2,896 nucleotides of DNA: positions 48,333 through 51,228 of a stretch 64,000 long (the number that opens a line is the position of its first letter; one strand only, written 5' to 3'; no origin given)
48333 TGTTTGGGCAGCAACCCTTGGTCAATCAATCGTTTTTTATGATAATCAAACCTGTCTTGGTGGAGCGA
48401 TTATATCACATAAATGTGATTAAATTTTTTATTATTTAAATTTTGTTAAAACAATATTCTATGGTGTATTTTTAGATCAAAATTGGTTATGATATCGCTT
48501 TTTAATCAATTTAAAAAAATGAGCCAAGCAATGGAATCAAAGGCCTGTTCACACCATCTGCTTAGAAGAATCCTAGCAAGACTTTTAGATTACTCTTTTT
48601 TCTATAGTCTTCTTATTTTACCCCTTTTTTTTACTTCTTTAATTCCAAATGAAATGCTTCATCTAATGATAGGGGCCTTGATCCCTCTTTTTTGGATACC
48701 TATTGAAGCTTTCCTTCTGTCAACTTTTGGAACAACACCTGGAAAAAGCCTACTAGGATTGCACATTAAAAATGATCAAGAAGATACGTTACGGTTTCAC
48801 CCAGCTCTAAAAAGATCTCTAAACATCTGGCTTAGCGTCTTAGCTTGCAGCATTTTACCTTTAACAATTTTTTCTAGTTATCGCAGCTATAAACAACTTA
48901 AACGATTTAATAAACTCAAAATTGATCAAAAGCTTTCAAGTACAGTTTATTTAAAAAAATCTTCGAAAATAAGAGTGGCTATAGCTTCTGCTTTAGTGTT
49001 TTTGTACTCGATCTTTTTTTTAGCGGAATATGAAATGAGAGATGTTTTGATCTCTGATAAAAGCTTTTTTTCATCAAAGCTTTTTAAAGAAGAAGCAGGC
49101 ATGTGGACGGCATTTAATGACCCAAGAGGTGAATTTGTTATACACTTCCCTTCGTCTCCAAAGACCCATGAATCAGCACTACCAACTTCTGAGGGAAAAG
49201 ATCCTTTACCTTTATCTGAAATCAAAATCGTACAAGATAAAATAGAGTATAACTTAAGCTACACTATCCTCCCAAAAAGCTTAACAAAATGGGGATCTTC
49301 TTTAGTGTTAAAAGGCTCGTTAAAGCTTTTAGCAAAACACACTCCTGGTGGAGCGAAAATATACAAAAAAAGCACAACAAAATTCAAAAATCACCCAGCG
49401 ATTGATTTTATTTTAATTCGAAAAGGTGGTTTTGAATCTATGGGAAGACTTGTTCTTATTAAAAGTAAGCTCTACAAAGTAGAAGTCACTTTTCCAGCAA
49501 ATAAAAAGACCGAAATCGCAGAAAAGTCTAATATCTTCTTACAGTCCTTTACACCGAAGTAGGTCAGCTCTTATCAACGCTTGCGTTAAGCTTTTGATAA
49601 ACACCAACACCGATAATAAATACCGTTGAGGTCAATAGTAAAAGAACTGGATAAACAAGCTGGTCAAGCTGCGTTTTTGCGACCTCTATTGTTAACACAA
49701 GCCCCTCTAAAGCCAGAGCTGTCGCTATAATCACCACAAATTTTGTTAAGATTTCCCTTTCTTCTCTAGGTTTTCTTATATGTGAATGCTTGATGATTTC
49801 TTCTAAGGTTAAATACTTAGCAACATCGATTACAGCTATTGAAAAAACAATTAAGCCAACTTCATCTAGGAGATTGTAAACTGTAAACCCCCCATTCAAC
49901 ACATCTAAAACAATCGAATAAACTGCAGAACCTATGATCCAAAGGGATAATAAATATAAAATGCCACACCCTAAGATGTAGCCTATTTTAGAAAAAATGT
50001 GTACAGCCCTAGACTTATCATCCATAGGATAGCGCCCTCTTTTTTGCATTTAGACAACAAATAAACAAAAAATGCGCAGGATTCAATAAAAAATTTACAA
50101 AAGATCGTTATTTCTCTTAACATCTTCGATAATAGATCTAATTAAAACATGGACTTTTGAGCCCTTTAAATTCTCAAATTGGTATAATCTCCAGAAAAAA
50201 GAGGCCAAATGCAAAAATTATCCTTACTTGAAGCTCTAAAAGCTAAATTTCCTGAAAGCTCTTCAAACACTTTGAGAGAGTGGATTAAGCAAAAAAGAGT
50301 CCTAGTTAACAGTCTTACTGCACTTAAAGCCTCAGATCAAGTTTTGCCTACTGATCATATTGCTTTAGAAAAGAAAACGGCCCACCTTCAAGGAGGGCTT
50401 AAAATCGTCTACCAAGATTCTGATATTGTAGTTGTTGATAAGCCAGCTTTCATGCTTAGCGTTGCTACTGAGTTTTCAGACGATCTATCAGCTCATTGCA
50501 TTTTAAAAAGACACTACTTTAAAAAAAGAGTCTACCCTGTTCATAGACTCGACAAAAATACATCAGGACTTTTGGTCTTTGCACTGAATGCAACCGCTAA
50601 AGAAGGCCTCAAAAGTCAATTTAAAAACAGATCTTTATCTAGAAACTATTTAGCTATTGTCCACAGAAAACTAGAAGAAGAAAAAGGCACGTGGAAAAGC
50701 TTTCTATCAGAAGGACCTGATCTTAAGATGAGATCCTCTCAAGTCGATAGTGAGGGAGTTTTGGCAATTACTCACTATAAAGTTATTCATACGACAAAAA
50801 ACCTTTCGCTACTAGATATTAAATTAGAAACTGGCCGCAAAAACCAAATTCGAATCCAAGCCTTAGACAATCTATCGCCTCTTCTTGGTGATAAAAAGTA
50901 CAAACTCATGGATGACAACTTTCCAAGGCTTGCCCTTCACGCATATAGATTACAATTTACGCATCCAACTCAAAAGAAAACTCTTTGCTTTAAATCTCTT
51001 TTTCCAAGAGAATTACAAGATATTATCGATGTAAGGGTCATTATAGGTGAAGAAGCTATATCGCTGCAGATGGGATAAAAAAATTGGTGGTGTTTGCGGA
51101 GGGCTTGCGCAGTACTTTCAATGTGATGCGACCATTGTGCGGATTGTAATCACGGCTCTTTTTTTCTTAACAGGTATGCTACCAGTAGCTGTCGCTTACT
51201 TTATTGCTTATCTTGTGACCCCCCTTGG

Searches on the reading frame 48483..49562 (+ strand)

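Call 78: search_protein_families(library=pfam, proteins=[window:48483-49562:+], max_evalue=0.00001)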
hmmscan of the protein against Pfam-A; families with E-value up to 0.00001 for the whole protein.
window:48483-49562:+ (359 aa): 1 family
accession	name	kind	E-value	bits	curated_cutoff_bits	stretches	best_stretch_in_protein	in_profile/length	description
PF06271.18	RDD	-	1.9e-13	51.3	24.1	1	26-131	4-107/137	RDD family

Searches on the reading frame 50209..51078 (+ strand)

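Call 78: search_protein_families(library=pfam, proteins=[window:50209-51078:+], max_evalue=0.00001)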
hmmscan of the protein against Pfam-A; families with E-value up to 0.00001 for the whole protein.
window:50209-51078:+ (289 aa): 1 family
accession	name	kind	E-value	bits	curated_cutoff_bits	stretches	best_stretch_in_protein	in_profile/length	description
PF00849.27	PseudoU_synth_2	-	1.3e-30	107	26.8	1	72-218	1-150/152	RNA pseudouridylate synthase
